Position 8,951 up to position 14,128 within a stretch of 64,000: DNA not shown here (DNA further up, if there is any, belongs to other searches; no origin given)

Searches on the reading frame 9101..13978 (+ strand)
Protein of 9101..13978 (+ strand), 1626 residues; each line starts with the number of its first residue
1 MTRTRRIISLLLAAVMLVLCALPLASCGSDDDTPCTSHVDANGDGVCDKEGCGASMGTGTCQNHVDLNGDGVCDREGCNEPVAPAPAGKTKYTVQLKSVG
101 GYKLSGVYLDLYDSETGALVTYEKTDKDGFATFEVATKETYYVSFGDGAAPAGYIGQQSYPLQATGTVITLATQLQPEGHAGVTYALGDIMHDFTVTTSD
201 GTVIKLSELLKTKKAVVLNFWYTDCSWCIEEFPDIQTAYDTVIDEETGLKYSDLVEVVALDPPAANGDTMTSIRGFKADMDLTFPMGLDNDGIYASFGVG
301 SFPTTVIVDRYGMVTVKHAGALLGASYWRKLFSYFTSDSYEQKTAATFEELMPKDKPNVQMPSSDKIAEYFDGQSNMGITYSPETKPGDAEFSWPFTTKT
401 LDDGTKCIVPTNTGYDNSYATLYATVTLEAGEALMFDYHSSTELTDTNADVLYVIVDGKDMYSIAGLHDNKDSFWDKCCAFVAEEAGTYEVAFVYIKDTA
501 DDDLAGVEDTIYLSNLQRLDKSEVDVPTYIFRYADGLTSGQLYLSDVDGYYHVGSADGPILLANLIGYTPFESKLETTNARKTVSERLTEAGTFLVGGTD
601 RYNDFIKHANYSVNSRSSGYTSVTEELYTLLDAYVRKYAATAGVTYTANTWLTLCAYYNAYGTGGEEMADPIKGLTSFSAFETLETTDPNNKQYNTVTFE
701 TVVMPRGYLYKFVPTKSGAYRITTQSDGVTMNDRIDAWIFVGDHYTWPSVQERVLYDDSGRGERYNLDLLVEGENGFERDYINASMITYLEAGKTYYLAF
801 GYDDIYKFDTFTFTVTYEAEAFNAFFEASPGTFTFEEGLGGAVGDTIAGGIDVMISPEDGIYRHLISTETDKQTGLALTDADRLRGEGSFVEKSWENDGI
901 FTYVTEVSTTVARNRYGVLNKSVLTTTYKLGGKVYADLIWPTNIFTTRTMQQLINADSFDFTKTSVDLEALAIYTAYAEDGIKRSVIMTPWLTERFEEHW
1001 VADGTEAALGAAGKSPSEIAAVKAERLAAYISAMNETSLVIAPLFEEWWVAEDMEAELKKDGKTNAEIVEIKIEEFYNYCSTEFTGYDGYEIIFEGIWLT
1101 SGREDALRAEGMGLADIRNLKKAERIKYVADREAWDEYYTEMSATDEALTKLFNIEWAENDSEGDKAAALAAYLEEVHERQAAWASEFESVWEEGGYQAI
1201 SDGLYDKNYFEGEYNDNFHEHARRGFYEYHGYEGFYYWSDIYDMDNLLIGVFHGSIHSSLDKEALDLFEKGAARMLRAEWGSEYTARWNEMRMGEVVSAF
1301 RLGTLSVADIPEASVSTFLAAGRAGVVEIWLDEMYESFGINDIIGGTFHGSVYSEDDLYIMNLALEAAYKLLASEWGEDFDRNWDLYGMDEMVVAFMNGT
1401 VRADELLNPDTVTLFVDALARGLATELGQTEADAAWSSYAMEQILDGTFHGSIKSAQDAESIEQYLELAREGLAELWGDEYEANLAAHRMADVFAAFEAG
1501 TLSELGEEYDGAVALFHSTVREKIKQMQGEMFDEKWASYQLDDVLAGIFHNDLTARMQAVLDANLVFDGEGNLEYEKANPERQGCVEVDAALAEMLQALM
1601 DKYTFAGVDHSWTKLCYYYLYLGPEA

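Call 66: search_protein_families(library=pfam, proteins=[window:9101-13978:+], max_evalue=0.0001)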
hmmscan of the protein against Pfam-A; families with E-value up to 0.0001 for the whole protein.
window:9101-13978:+ (1626 aa): 3 families
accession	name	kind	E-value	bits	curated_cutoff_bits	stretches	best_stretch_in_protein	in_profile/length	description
PF00578.27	AhpC-TSA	-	1.5e-11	44.7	26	1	188-315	2-122/124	AhpC/TSA family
PF08534.16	Redoxin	-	1e-08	35.6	26.6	1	188-320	3-134/148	Redoxin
PF24025.1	Ig_DR_A0283-like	-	3.6e-05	24.5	27.1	0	84-158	2-80/102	DR_A0283-like, Ig-like domain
